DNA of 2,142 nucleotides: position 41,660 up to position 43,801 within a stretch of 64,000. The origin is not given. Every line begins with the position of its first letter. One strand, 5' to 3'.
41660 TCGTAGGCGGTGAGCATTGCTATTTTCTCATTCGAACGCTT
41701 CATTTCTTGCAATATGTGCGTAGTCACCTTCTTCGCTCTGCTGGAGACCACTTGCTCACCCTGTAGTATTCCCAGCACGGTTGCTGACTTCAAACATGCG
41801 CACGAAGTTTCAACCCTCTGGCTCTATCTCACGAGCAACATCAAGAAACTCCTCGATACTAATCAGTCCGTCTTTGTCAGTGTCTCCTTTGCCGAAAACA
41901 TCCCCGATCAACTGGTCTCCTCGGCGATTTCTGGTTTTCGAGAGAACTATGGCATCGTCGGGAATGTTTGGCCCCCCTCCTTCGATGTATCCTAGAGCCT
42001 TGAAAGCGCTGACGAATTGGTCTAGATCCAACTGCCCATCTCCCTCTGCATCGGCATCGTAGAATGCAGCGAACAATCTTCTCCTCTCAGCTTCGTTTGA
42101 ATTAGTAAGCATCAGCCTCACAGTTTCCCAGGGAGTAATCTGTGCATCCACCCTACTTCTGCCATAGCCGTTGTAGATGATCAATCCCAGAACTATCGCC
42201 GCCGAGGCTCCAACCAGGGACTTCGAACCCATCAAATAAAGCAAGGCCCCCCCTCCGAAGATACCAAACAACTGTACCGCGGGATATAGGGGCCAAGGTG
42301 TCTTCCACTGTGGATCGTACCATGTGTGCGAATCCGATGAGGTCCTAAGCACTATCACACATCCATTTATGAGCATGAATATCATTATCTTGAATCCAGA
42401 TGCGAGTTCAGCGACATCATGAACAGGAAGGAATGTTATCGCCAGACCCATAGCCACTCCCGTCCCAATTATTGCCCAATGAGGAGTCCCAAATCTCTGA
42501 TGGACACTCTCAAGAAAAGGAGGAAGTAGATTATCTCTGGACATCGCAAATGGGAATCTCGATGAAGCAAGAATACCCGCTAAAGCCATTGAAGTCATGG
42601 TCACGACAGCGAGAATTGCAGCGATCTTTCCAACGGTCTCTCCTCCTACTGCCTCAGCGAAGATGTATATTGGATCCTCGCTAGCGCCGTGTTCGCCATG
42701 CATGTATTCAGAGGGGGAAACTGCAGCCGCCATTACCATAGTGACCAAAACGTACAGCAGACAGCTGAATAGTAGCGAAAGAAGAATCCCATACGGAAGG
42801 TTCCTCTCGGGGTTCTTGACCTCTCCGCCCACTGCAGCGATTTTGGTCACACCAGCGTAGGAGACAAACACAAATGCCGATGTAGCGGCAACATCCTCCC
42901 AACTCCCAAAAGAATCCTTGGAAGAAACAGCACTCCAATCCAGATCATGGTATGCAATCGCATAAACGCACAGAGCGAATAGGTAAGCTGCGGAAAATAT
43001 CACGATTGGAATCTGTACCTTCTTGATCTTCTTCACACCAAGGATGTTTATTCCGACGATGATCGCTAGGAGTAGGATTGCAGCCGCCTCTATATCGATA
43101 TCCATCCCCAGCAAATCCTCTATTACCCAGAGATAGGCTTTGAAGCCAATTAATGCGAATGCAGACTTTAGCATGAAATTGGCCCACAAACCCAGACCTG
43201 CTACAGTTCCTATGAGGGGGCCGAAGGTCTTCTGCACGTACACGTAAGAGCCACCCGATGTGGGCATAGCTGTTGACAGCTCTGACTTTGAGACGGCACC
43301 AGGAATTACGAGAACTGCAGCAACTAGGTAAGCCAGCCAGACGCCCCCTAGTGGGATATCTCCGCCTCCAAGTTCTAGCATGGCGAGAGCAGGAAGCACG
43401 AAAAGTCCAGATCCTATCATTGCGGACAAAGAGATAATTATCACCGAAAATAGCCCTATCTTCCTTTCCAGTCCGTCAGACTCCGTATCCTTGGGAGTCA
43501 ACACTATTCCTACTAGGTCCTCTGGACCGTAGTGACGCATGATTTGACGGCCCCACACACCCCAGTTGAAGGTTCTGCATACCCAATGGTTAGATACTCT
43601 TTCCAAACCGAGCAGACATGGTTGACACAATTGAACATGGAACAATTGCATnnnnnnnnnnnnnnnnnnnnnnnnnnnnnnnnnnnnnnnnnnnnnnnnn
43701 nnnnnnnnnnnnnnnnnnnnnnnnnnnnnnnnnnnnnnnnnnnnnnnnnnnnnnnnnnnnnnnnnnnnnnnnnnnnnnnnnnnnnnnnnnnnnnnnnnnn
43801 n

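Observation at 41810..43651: Amino-acid permease (APC family) with a C-terminal EF-hand pair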

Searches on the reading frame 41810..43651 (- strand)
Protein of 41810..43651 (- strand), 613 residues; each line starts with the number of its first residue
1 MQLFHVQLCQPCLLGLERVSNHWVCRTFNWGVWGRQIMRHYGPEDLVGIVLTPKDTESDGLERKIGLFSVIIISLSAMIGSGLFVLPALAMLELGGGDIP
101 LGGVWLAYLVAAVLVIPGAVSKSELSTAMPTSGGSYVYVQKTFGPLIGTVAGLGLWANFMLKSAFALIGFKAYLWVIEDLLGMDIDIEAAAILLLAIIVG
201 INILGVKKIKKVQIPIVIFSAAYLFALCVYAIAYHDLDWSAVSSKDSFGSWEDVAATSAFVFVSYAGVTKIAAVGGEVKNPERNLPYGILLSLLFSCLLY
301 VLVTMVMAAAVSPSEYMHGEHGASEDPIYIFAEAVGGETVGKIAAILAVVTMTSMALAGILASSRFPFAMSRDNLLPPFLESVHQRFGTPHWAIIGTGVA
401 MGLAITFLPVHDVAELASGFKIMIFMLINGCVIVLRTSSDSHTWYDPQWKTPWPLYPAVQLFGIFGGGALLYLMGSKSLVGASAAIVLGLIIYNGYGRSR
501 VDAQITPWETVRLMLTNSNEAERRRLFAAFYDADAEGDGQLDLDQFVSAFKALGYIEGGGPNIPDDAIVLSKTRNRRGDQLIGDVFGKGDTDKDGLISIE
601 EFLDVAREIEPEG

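Call 3: search_protein_families(library=pfam, proteins=[window:41810-43651:-], max_evalue=1)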
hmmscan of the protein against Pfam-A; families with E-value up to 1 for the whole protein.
window:41810-43651:- (613 aa): 10 families
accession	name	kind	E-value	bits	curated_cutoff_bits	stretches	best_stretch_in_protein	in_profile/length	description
PF13520.12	AA_permease_2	-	9.7e-44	150.4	27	1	65-465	1-399/427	Amino acid permease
PF00324.27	AA_permease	-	9.4e-32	110.7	24.6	1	70-434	2-380/470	Amino acid permease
PF00036.39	EF-hand_1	-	1.3e-09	37.3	25.4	2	584-607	4-27/29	EF hand domain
PF13499.12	EF-hand_7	-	7.5e-09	36.3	30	1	524-606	2-66/67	EF-hand domain pair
PF13405.12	EF-hand_6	-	1.9e-07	30.6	25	2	526-554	2-30/30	EF-hand domain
PF13202.12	EF-hand_5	-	4.1e-05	23.3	25.9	1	583-604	2-23/25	EF hand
PF13833.12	EF-hand_8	-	0.0025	18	28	1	585-607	30-52/54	EF-hand domain pair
PF13906.12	AA_permease_C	-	0.063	13.8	27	1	454-499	4-49/51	C-terminus of AA_permease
PF09169.15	BRCA-2_helical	-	0.067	13.2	25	1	18-54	134-170/187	BRCA2, helical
PF12763.14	EH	-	0.24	11.8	22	0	525-552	41-68/101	EH domain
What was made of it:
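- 41810..43540 (-): Most likely CDS: 576 aa plus stop. APC-family permease fused to a C-terminal EF-hand pair. Pfam domains in call 3.
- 42152..43453 (-): 12-TM APC/LeuT-fold transport core, residues 30-463. AA_permease_2 at 150 bits (call 3).
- On APC superfamily amino-acid permease (Pfam AA_permease_2 / AA_permease): PF13520 at 150.4 bits (cut-off 27) and PF00324 at 110.7 bits (cut-off 24.6) (call 3)
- On EF-hand domain pair (Pfam PF13499 / PF00036): EF-hand_6 at 30.6 bits (cut-off 25) (call 3).
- Pfam: AA_permease_2 at 150 bits, and EF-hand_7, EF-hand_1 and EF-hand_6 all above gathering scores (call 3).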

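Call 4: search_protein_families(library=ncbifam, proteins=[window:41810-43651:-], max_evalue=0.01)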
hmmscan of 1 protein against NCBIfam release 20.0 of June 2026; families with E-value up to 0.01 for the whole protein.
window:41810-43651:- (613 aa): 23 families
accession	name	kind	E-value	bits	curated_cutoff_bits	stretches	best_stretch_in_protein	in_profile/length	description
TIGR00909.1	2A0306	subfamily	6.6e-60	203.2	556.8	1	61-440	1-378/429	amino acid transporter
NF053761.1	BrChAATpBcaP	equivalog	4.8e-51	174.2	690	1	55-500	14-455/460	branched-chain amino acid transporter BcaP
TIGR00911.1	2A0308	subfamily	3.6e-31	108.2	701.8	1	55-436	38-417/505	L-type amino acid transporter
NF008466.1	PRK11357.1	equivalog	8.6e-27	94.1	800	1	57-452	2-389/446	fructoselysine/psicoselysine transporter FrlA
TIGR00906.1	2A0303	subfamily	4.7e-26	91.3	681.7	1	53-439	21-430/602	cationic amino acid transport permease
TIGR00908.1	2A0305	equivalog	3.2e-23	82.4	381.75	1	101-461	39-394/442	ethanolamine permease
NF007929.0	PRK10644.1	equivalog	4.5e-22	78.4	574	1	62-404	7-337/445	arginine/agmatine antiporter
NF008245.0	PRK11021.1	equivalog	7.5e-18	64.7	284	1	60-427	3-358/419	L-methionine/branched-chain amino acid transporter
TIGR00913.1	2A0310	subfamily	2.5e-14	52.9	578.7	1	70-404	9-353/480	amino acid permease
TIGR04298.1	his_histam_anti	equivalog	8.7e-14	51.6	750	1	64-429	1-356/429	histidine-histamine antiporter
NF008484.0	PRK11387.1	equivalog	8.1e-13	48.1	716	1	56-397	7-345/471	S-methylmethionine permease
TIGR00907.1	2A0304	subfamily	9.9e-11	41.2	598.3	1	61-436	10-393/482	amino acid permease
NF040513.1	antiport_TyrP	equivalog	1.8e-10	40.2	630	1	105-434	34-373/465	tyrosine-tyramine antiporter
NF047867.1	AA_transp_ThrP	exception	9.6e-10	38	850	1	57-394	4-336/461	bifunctional threonine/serine APC transporter ThrP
NF008094.0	PRK10836.1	subfamily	1.3e-09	37.4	735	1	54-404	6-359/489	amino acid permease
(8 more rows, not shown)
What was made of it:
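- On BcaP (NF053761) and TIGR00909 equivalog/subfamily: 174.2 against 690, and 203.2 against 556.8 (call 4)
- Closest known: BcaP and the TIGR00909. Same: Best NCBIfam matches over the whole core (203 and 174 bits) (call 4).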

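Call 5: find_homologous_proteins(query=window:41810-43540:-, max_evalue=0.00001)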
Query window:41810-43540:- (576 aa): 3680 proteins with E <= 0.00001 among 8000 candidates; the best 120 are listed.
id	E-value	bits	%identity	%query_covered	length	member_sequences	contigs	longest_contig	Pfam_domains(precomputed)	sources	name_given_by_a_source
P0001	0.0e+0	1260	99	100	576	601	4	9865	PF13405.13,PF13499.13,PF13520.13,PF13202.13,PF00324.28,PF00036.39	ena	-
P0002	0.0e+0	1231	97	100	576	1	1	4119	PF13405.13,PF13499.13,PF13520.13,PF00324.28,PF00036.39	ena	-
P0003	0.0e+0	1231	96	100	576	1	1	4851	PF13405.13,PF13499.13,PF13520.13,PF13202.13,PF00324.28,PF00036.39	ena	-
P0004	0.0e+0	1230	96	100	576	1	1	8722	PF13405.13,PF13499.13,PF13520.13,PF00324.28,PF00036.39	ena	-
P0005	0.0e+0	1229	96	100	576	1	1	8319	PF13405.13,PF13499.13,PF13520.13,PF00324.28,PF00036.39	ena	-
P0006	0.0e+0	1229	96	100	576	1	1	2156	PF13405.13,PF13499.13,PF13520.13,PF00324.28,PF00036.39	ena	-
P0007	0.0e+0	1229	96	100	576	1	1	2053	PF13405.13,PF13499.13,PF13520.13,PF00324.28,PF00036.39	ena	-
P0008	0.0e+0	1229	96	100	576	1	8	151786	PF13405.13,PF13499.13,PF13520.13,PF00324.28,PF00036.39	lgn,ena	-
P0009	0.0e+0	1228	96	100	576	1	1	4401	PF13405.13,PF13499.13,PF13520.13,PF00324.28,PF00036.39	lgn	-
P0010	0.0e+0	1228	96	100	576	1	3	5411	PF13405.13,PF13499.13,PF13520.13,PF00324.28,PF00036.39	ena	-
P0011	0.0e+0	1228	96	100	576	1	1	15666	PF13405.13,PF13499.13,PF13520.13,PF00324.28,PF00036.39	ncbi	-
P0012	0.0e+0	1228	96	100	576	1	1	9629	PF13405.13,PF13499.13,PF13520.13,PF00324.28,PF00036.39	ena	-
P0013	0.0e+0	1228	96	100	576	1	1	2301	PF13405.13,PF13499.13,PF13520.13,PF00324.28,PF00036.39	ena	-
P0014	0.0e+0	1228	96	100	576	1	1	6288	PF13405.13,PF13499.13,PF13520.13,PF00324.28,PF00036.39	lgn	-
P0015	0.0e+0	1228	96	100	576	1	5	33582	PF13405.13,PF13499.13,PF13520.13,PF00324.28,PF00036.39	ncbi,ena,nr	ncbi:MAG: amino acid permease [Candidatus Thalassarchaeum sp.]|nr:amino acid permease [Candidatus Th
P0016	0.0e+0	1228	96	100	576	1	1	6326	PF13405.13,PF13499.13,PF13520.13,PF00324.28,PF00036.39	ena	-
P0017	0.0e+0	1227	96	100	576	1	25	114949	PF13405.13,PF13499.13,PF13520.13,PF00324.28,PF00036.39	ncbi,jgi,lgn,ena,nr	ncbi:MAG: amino acid permease [Candidatus Thalassarchaeaceae archaeon]|nr:amino acid permease [Candi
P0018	0.0e+0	1227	96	100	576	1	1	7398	PF13405.13,PF13499.13,PF13520.13,PF00324.28,PF00036.39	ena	-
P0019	0.0e+0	1227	96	100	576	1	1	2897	PF13405.13,PF13499.13,PF13520.13,PF00324.28,PF00036.39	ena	-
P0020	0.0e+0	1227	96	100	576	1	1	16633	PF13499.13,PF13520.13,PF00324.28,PF00036.39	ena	-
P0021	0.0e+0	1227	96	100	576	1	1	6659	PF13405.13,PF13499.13,PF13520.13,PF00324.28,PF00036.39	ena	-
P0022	0.0e+0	1227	96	100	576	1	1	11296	PF13405.13,PF13499.13,PF13520.13,PF00324.28,PF00036.39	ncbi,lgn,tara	tara:strand:- start:4714 stop:6444 length:1731 start_codon:yes stop_codon:yes gene_type:complete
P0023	0.0e+0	1227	96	100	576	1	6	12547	PF13405.13,PF13499.13,PF13520.13,PF00324.28,PF00036.39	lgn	-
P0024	0.0e+0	1227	96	100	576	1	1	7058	PF13405.13,PF13499.13,PF13520.13,PF00324.28,PF00036.39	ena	-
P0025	0.0e+0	1227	96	100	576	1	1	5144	PF13405.13,PF13499.13,PF13520.13,PF00324.28,PF00036.39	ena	-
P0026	0.0e+0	1227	96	100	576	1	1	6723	PF13405.13,PF13499.13,PF13520.13,PF00324.28,PF00036.39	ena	-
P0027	0.0e+0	1227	96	100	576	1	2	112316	PF13405.13,PF13499.13,PF13520.13,PF00324.28,PF00036.39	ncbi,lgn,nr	ncbi:MAG: amino acid permease [Candidatus Thermoplasmatota archaeon]|nr:amino acid permease [Candida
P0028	0.0e+0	1227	96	100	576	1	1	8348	PF13405.13,PF13499.13,PF13520.13,PF00324.28,PF00036.39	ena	-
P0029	0.0e+0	1226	96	100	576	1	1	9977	PF13405.13,PF13499.13,PF13520.13,PF00324.28,PF00036.39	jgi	-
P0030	0.0e+0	1226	96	100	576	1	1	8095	PF13405.13,PF13499.13,PF13520.13,PF00324.28,PF00036.39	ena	-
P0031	0.0e+0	1226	96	100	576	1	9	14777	PF13405.13,PF13499.13,PF13520.13,PF00324.28,PF00036.39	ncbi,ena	-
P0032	0.0e+0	1226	96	100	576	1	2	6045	PF13405.13,PF13499.13,PF13520.13,PF00324.28,PF00036.39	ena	-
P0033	0.0e+0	1226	96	100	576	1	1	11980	PF13405.13,PF13499.13,PF13520.13,PF00324.28,PF00036.39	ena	-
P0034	0.0e+0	1226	96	100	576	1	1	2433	PF13405.13,PF13499.13,PF13520.13,PF00324.28,PF00036.39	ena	-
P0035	0.0e+0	1226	96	100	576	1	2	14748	PF13405.13,PF13499.13,PF13520.13,PF00324.28,PF00036.39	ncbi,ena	-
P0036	0.0e+0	1226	96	100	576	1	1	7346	PF13405.13,PF13499.13,PF13520.13,PF00324.28,PF00036.39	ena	-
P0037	0.0e+0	1226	96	100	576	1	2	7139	PF13405.13,PF13499.13,PF13520.13,PF00324.28,PF00036.39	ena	-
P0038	0.0e+0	1226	96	100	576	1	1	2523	PF13405.13,PF13499.13,PF13520.13,PF00324.28,PF00036.39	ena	-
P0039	0.0e+0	1226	96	100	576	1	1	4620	PF13405.13,PF13499.13,PF13520.13,PF00324.28,PF00036.39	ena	-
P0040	0.0e+0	1226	96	100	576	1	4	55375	PF13405.13,PF13499.13,PF13520.13,PF00324.28,PF00036.39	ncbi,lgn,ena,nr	ncbi:MAG: amino acid permease [Candidatus Thermoplasmatota archaeon]|nr:amino acid permease [Candida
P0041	0.0e+0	1225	96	100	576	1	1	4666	PF13405.13,PF13499.13,PF13520.13,PF00324.28,PF00036.39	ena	-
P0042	0.0e+0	1225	96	100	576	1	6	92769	PF13405.13,PF13499.13,PF13520.13,PF00324.28,PF00036.39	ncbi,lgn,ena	-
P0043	0.0e+0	1225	96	100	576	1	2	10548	PF13405.13,PF13499.13,PF13520.13,PF00324.28,PF00036.39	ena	-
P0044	0.0e+0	1225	96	100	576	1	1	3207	PF13405.13,PF13499.13,PF13520.13,PF00324.28,PF00036.39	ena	-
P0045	0.0e+0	1225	96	100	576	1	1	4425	PF13405.13,PF13499.13,PF13520.13,PF00324.28,PF00036.39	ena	-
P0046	0.0e+0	1225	96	100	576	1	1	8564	PF13405.13,PF13499.13,PF13520.13,PF00324.28,PF00036.39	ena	-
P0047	0.0e+0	1225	96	100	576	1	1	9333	PF13405.13,PF13499.13,PF13520.13,PF00324.28,PF00036.39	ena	-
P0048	0.0e+0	1225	96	100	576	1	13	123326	PF13405.13,PF13499.13,PF13520.13,PF00324.28,PF00036.39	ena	-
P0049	0.0e+0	1225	96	100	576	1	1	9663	PF13405.13,PF13499.13,PF13520.13,PF00324.28,PF00036.39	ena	-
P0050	0.0e+0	1225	96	100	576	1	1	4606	PF13405.13,PF13499.13,PF13520.13,PF00324.28,PF00036.39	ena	-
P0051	0.0e+0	1225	96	100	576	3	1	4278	PF13405.13,PF13499.13,PF13520.13,PF00324.28,PF00036.39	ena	-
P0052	0.0e+0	1225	96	100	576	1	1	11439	PF13405.13,PF13499.13,PF13520.13,PF00324.28,PF00036.39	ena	-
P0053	0.0e+0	1224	96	100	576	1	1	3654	PF13405.13,PF13499.13,PF13520.13,PF00324.28,PF00036.39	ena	-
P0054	0.0e+0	1224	96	100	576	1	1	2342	PF13405.13,PF13499.13,PF13520.13,PF00324.28,PF00036.39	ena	-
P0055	0.0e+0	1224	96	100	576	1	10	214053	PF13499.13,PF13520.13,PF00324.28,PF00036.39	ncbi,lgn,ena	-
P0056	0.0e+0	1224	96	100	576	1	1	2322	PF13405.13,PF13499.13,PF13520.13,PF00324.28,PF00036.39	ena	-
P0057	0.0e+0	1224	96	100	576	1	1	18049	PF13405.13,PF13499.13,PF13520.13,PF00324.28,PF00036.39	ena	-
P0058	0.0e+0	1224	96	100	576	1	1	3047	PF13405.13,PF13499.13,PF13520.13,PF00324.28,PF00036.39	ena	-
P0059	0.0e+0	1224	96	100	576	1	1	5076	PF13405.13,PF13499.13,PF13520.13,PF00324.28,PF00036.39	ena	-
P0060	0.0e+0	1224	96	100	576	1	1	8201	PF13405.13,PF13499.13,PF13520.13,PF00324.28,PF00036.39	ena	-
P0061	0.0e+0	1224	96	100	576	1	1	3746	PF13405.13,PF13499.13,PF13520.13,PF00324.28,PF00036.39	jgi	-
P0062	0.0e+0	1224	96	100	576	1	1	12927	PF13499.13,PF13520.13,PF00324.28,PF00036.39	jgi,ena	-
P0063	0.0e+0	1224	96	100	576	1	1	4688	PF13405.13,PF13499.13,PF13520.13,PF00324.28,PF00036.39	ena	-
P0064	0.0e+0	1223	96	100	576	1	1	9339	PF13499.13,PF13520.13,PF00324.28,PF00036.39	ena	-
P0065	0.0e+0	1223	96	100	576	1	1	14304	PF13405.13,PF13499.13,PF13520.13,PF00324.28,PF00036.39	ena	-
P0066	0.0e+0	1223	96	100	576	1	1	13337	PF13405.13,PF13499.13,PF13520.13,PF00324.28,PF00036.39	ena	-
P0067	0.0e+0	1223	96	100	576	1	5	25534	PF13405.13,PF13499.13,PF13520.13,PF00324.28,PF00036.39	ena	-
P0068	0.0e+0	1223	96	100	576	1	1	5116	PF13405.13,PF13499.13,PF13520.13,PF00324.28,PF00036.39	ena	-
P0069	0.0e+0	1223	96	100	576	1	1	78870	PF13499.13,PF13520.13,PF00324.28,PF00036.39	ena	-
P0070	0.0e+0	1223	96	100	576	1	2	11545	PF13405.13,PF13499.13,PF13520.13,PF00324.28,PF00036.39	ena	-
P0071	0.0e+0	1222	96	100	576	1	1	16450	PF13405.13,PF13499.13,PF13520.13,PF00324.28,PF00036.39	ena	-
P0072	0.0e+0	1222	96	100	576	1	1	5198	PF13405.13,PF13499.13,PF13520.13,PF00324.28,PF00036.39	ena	-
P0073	0.0e+0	1222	96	100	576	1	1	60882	PF13405.13,PF13499.13,PF13520.13,PF00324.28,PF00036.39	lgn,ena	-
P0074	0.0e+0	1222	96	100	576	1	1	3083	PF13405.13,PF13499.13,PF13520.13,PF13202.13,PF00324.28,PF00036.39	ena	-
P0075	0.0e+0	1222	96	100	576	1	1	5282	PF13405.13,PF13499.13,PF13520.13,PF00324.28,PF00036.39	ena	-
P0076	0.0e+0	1222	96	100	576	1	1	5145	PF13405.13,PF13499.13,PF13520.13,PF00324.28,PF00036.39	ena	-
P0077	0.0e+0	1222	96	100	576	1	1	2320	PF13405.13,PF13499.13,PF13520.13,PF00324.28,PF00036.39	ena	-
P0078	0.0e+0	1222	96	100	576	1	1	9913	PF13405.13,PF13499.13,PF13520.13,PF00324.28,PF00036.39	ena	-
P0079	0.0e+0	1222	96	100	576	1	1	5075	PF13405.13,PF13499.13,PF13520.13,PF00324.28,PF00036.39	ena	-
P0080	0.0e+0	1222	96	100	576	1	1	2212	PF13405.13,PF13499.13,PF13520.13,PF00324.28,PF00036.39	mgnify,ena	mgnify:FL=1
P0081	0.0e+0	1222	96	100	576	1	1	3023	PF13405.13,PF13499.13,PF13520.13,PF00324.28,PF00036.39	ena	-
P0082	0.0e+0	1221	95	100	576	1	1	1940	PF13499.13,PF13520.13,PF00324.28,PF00036.39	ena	-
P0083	0.0e+0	1221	96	100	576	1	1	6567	PF13405.13,PF13499.13,PF13520.13,PF00324.28,PF00036.39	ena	-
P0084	0.0e+0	1221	96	100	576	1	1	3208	PF13405.13,PF13499.13,PF13520.13,PF00324.28,PF00036.39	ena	-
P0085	0.0e+0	1221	96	100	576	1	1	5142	PF13405.13,PF13499.13,PF13520.13,PF00324.28,PF00036.39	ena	-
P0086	0.0e+0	1221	96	100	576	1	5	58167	PF13405.13,PF13499.13,PF13520.13,PF00324.28,PF00036.39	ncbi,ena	-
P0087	0.0e+0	1221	96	100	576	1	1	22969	PF13405.13,PF13499.13,PF13520.13,PF00324.28,PF00036.39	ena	-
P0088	0.0e+0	1220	96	100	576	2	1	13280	PF13405.13,PF13499.13,PF13520.13,PF00324.28,PF00036.39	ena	-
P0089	0.0e+0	1220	95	100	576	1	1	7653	PF13405.13,PF13499.13,PF13520.13,PF00324.28,PF00036.39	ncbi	-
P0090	0.0e+0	1220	96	100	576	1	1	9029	PF13405.13,PF13499.13,PF13520.13,PF00324.28,PF00036.39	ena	-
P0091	0.0e+0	1220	96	100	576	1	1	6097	PF13405.13,PF13499.13,PF13520.13,PF00324.28,PF00036.39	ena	-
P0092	0.0e+0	1220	96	100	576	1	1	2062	PF13405.13,PF13499.13,PF13520.13,PF00324.28,PF00036.39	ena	-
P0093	0.0e+0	1219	95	100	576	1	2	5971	PF13405.13,PF13499.13,PF13520.13,PF00324.28,PF00036.39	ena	-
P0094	0.0e+0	1219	96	100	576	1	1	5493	PF13405.13,PF13499.13,PF13520.13,PF00324.28,PF00036.39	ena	-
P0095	0.0e+0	1219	95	100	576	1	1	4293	PF13405.13,PF13499.13,PF13520.13,PF00324.28,PF00036.39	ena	-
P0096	0.0e+0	1219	96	100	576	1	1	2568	PF13405.13,PF13499.13,PF13520.13,PF00324.28,PF00036.39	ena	-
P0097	0.0e+0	1218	95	100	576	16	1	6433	PF13405.13,PF13499.13,PF13520.13,PF00324.28,PF00036.39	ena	-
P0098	0.0e+0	1217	95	100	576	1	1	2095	PF13405.13,PF13499.13,PF13520.13,PF00324.28,PF00036.39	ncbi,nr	ncbi:MAG: amino acid permease [Candidatus Thermoplasmatota archaeon]|nr:amino acid permease [Candida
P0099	0.0e+0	1215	96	100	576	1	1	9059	PF13405.13,PF13499.13,PF13520.13,PF00324.28,PF00036.39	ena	-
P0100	0.0e+0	1214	95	100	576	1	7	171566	PF13405.13,PF13499.13,PF13520.13,PF00324.28,PF00036.39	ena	-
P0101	0.0e+0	1213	95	100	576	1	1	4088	PF13405.13,PF13499.13,PF13520.13,PF13202.13,PF00324.28,PF00036.39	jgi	-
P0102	0.0e+0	1213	95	100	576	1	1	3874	PF13499.13,PF13520.13,PF00324.28,PF00036.39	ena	-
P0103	0.0e+0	1212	95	100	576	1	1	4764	PF13520.13,PF00324.28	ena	-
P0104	0.0e+0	1210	95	100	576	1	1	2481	PF13405.13,PF13499.13,PF13520.13,PF00324.28,PF00036.39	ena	-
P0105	0.0e+0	1201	93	100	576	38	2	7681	PF13405.13,PF13499.13,PF13520.13,PF00324.28,PF00036.39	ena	-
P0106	0.0e+0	1199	94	100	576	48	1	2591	PF13405.13,PF13499.13,PF13520.13,PF13202.13,PF00324.28,PF00036.39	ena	-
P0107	0.0e+0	1155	92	100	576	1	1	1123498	PF13405.13,PF13499.13,PF13520.13,PF00324.28,PF00036.39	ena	-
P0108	0.0e+0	1154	96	94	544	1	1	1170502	PF13405.13,PF13499.13,PF13520.13,PF00324.28,PF00036.39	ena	-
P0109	0.0e+0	1069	88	94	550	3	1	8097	PF13520.13,PF00324.28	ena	-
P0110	0.0e+0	1042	96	86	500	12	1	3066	PF13520.13,PF00324.28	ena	-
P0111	0.0e+0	1017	79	100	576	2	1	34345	PF13405.13,PF13499.13,PF13833.13,PF13520.13,PF00324.28,PF00036.39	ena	-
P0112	0.0e+0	1015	79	100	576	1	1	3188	PF13405.13,PF13499.13,PF13833.13,PF13520.13,PF00324.28,PF00036.39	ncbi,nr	ncbi:MAG: amino acid permease [Candidatus Thermoplasmatota archaeon]|nr:amino acid permease [Candida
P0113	0.0e+0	1014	79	100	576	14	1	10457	PF13405.13,PF13499.13,PF13833.13,PF13520.13,PF00324.28,PF00036.39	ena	-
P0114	0.0e+0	1014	80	100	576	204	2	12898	PF13405.13,PF13499.13,PF13833.13,PF13520.13,PF00324.28,PF00036.39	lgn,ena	-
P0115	0.0e+0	1010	79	100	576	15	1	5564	PF13405.13,PF13499.13,PF13833.13,PF13520.13,PF00324.28,PF00036.39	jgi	-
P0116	2.0e-298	1009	79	100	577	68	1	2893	PF13405.13,PF13520.13,PF00324.28,PF00036.39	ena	-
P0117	1.1e-297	1006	78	100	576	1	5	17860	PF13405.13,PF13499.13,PF13833.13,PF13520.13,PF00324.28,PF00036.39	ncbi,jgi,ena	-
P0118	2.0e-297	1005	77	100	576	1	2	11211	PF13405.13,PF13499.13,PF13833.13,PF13520.13,PF00324.28,PF00036.39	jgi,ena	-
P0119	2.5e-297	1005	77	100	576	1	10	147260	PF13405.13,PF13499.13,PF13833.13,PF13520.13,PF00324.28,PF00036.39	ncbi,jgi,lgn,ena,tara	tara:strand:- start:1790 stop:3520 length:1731 start_codon:yes stop_codon:yes gene_type:complete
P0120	3.9e-297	1004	77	100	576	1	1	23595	PF13405.13,PF13499.13,PF13833.13,PF13520.13,PF00324.28,PF00036.39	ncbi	-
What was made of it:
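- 43541..43651 (-): In-frame upstream extension of the maximal ORF (37 codons). Probably not translated. It is absent from the gene calls of nearly all homologues (call 5).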
